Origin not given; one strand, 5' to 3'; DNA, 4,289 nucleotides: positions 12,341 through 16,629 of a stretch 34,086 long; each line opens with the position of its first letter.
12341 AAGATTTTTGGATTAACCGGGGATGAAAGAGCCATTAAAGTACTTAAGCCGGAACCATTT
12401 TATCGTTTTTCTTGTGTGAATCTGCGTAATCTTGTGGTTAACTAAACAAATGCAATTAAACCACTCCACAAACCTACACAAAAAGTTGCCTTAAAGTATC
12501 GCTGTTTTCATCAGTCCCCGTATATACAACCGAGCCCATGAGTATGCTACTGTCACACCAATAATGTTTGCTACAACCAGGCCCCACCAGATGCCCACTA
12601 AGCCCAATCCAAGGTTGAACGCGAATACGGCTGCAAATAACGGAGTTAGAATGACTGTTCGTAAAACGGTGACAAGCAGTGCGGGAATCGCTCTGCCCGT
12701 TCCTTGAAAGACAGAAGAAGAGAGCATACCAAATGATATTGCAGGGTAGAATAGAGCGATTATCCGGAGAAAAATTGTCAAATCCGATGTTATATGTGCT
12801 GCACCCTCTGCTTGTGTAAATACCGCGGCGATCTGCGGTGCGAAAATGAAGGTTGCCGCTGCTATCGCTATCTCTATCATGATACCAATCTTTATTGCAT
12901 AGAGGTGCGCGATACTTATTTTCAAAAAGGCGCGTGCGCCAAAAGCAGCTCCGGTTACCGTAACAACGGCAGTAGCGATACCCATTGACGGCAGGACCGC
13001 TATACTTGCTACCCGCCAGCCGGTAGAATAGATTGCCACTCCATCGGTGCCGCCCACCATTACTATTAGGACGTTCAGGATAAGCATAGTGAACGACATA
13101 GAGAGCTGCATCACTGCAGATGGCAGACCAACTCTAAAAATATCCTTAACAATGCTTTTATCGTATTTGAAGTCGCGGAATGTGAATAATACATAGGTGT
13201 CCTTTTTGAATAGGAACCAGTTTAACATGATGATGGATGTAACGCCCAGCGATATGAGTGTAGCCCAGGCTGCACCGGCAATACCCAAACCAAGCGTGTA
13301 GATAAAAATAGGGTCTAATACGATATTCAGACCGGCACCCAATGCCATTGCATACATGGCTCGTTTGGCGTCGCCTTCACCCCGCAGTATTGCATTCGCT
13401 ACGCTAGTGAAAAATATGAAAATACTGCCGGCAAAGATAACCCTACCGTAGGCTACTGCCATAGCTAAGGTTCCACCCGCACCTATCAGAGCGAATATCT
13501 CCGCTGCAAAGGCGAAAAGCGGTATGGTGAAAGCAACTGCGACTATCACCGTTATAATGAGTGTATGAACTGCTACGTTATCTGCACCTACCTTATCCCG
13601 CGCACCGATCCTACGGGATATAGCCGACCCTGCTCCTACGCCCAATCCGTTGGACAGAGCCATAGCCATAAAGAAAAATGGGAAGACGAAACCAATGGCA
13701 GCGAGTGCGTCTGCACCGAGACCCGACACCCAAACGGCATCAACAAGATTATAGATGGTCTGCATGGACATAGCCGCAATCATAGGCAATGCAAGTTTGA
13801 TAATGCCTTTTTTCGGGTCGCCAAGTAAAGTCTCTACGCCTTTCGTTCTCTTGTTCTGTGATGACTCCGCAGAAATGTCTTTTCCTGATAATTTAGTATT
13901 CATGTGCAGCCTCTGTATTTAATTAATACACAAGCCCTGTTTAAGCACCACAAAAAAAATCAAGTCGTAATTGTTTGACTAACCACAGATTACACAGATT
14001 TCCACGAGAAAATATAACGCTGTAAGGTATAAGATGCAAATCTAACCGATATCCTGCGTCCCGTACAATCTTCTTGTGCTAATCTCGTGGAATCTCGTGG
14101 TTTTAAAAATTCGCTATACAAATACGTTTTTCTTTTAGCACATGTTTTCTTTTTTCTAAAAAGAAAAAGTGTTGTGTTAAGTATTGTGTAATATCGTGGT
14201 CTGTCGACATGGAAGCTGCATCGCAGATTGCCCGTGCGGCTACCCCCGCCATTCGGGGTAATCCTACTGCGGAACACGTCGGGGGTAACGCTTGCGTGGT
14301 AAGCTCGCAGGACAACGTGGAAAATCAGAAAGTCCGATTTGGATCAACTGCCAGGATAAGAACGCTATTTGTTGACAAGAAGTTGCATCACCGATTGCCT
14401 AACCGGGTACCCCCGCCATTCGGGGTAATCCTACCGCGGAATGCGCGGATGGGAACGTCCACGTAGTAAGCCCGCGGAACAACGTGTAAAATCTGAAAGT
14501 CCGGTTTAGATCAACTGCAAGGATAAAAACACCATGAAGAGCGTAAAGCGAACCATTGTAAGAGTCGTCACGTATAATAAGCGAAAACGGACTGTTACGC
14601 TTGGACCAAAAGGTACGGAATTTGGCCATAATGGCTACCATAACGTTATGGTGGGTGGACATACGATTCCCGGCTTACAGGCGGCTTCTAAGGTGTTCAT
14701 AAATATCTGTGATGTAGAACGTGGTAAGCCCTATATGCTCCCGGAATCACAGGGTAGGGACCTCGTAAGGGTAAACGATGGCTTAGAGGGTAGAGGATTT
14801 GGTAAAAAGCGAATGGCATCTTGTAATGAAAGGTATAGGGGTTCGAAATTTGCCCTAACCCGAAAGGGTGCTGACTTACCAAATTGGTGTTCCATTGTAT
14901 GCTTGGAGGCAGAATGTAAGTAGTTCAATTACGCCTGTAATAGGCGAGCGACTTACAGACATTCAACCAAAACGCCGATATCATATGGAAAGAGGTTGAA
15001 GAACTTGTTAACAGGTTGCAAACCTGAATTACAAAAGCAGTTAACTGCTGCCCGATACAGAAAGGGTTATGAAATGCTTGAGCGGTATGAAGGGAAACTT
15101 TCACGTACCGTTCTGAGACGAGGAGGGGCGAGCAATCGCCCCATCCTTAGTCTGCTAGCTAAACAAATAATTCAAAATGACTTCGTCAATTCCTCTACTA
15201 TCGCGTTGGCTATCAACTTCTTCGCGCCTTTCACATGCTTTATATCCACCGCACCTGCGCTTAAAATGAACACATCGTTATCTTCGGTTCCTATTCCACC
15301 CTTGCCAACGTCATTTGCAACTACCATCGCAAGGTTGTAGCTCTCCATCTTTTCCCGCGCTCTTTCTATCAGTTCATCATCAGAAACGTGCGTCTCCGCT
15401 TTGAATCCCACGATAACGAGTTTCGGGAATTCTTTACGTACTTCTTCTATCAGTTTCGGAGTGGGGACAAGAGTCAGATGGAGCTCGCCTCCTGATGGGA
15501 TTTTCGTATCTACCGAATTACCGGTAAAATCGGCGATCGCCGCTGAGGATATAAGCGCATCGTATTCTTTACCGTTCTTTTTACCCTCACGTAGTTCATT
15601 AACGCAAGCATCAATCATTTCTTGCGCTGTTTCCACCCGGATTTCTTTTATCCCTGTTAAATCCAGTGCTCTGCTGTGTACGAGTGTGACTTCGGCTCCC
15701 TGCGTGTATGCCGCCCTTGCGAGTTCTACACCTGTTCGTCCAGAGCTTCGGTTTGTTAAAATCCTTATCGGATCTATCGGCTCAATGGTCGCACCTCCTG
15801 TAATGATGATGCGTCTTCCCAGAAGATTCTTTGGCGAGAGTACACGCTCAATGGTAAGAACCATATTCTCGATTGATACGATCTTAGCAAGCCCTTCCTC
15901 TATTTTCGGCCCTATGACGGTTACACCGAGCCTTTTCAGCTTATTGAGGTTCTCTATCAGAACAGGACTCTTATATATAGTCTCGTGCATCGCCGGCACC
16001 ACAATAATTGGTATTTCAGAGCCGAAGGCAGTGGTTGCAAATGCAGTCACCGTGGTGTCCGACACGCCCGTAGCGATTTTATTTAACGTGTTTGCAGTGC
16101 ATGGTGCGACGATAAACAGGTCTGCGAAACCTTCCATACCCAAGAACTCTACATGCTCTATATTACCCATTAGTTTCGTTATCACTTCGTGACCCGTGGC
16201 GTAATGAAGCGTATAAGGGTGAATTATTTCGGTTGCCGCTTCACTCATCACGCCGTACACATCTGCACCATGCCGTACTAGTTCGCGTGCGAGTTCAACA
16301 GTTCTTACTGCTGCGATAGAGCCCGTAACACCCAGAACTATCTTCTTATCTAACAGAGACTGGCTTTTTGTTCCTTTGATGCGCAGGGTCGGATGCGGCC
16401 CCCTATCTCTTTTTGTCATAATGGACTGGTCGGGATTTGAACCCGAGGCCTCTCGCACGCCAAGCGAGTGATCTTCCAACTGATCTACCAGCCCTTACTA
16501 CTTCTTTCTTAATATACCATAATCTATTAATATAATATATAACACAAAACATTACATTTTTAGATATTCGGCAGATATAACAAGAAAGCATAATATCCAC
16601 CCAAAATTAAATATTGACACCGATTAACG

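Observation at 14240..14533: Tandem duplicated structured RNA element with compensatory base changes, downstream of a conserved promoter motif and upstream of a small basic ORF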

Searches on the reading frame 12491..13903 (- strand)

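Call 8: search_protein_families(library=pfam, proteins=[window:12491-13903:-], max_evalue=0.1)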
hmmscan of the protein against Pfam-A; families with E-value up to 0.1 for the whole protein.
window:12491-13903:- (470 aa): 1 family
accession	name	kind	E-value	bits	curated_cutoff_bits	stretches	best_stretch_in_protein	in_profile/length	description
PF01554.23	MatE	-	1e-53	181.8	24.9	2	40-199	1-161/161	MatE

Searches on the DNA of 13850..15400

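Call 4: search_rna_families(source=window, start=13850, end=15400, threshold=evalue, max_evalue=1, show_alignments=4)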
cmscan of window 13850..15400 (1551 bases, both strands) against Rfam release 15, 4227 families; matches with E-value up to 1: 6.
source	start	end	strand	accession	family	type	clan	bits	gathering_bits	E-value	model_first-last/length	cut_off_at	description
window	15078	15155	+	RF00029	Intron_gpII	Intron;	-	60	40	6.8e-11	1-77/77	no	Group II catalytic intron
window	14410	14541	+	RF02012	group-II-D1D4-7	Intron;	CL00102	45.3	34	7.8e-08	1-151/151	no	Group II catalytic intron D1-D4-7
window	14244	14385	+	RF02012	group-II-D1D4-7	Intron;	CL00102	37.8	34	5.6e-06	1-151/151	no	Group II catalytic intron D1-D4-7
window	15080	15113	+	RF04357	Plastid-ndhA-ndhB-2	Intron;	CL00155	37.7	53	1.9e-06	4-37/41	no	Plastid-ndhA-ndhB-2 group II-D5 intron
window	15071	15117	+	RF04336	Plastid-petD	Intron;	-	26.2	65.5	0.0079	1-47/47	no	Plastid-petD group II-D5 intron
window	14122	14183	+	RF01761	wcaG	Cis-reg;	-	19.5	42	0.84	1-98/98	no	wcaG RNA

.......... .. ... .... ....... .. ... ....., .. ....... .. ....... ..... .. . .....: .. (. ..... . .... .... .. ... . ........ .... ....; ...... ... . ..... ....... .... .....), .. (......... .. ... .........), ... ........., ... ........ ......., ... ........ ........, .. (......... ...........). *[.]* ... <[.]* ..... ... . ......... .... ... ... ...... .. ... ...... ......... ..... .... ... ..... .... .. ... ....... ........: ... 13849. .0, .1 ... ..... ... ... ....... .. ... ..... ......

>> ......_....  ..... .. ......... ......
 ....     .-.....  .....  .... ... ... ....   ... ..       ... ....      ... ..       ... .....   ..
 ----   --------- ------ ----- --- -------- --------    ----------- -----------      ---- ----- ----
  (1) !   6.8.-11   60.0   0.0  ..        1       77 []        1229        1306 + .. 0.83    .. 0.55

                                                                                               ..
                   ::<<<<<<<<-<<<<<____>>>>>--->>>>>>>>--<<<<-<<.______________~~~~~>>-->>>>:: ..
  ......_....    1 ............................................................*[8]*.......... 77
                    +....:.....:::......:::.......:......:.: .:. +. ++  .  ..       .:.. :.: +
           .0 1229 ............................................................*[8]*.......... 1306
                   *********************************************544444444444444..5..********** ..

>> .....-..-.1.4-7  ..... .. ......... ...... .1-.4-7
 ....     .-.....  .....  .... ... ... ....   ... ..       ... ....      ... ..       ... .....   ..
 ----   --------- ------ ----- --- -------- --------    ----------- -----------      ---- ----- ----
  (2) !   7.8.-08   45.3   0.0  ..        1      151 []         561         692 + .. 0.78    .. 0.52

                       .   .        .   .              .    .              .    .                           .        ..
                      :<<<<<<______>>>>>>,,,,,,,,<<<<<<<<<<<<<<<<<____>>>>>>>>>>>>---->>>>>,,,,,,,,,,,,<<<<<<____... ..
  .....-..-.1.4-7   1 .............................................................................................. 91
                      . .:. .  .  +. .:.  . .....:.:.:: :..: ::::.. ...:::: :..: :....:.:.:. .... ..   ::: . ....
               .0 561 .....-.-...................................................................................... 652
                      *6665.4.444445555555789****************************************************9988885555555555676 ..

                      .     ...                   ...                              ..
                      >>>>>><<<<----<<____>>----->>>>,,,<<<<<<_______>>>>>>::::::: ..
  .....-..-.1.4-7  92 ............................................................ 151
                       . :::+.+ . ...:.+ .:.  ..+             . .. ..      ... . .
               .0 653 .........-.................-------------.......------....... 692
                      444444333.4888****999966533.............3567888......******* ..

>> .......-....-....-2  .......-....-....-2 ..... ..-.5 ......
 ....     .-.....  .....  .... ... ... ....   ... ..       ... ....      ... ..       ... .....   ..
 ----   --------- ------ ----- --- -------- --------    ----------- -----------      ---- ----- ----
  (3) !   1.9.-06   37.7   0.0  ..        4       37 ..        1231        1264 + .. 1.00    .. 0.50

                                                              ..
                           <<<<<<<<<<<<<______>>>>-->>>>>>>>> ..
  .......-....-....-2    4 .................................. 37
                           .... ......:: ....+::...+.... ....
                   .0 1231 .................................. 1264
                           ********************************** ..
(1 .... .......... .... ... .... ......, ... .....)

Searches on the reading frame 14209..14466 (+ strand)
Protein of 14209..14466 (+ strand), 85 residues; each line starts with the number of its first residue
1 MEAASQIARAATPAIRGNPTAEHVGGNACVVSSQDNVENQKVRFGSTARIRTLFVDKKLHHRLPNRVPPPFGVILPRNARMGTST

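Call 8: search_protein_families(library=pfam, proteins=[window:14209-14466:+], max_evalue=0.1)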
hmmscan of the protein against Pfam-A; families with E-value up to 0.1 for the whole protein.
window:14209-14466:+ (85 aa): 0 families

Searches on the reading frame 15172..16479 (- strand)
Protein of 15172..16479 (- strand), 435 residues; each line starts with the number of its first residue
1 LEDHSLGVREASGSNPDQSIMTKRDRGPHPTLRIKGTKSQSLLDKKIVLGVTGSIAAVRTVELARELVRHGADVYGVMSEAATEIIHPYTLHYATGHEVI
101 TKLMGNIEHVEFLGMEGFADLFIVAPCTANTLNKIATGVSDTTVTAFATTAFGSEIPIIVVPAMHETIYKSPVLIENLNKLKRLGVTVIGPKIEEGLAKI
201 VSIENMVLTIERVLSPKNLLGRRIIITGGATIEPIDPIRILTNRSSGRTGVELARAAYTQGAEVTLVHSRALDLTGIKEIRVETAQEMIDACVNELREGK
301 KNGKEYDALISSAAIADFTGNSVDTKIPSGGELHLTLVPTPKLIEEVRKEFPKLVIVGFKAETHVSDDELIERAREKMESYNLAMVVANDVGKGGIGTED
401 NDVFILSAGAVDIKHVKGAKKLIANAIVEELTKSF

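Call 8: search_protein_families(library=pfam, proteins=[window:15172-16479:-], max_evalue=0.1)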
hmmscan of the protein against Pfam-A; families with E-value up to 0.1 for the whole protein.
window:15172-16479:- (435 aa): 3 families
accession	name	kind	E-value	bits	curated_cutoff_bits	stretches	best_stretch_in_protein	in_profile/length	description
PF04127.22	DFP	-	2.2e-51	174.8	22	1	220-406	2-186/186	DNA/pantothenate metabolism flavoprotein C-terminal domain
PF02441.25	Flavoprotein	-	6.6e-29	101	22.7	1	45-198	1-146/162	Flavoprotein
PF13353.11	Fer4_12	-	0.058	14.1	22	0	291-363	21-93/137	4Fe-4S single cluster domain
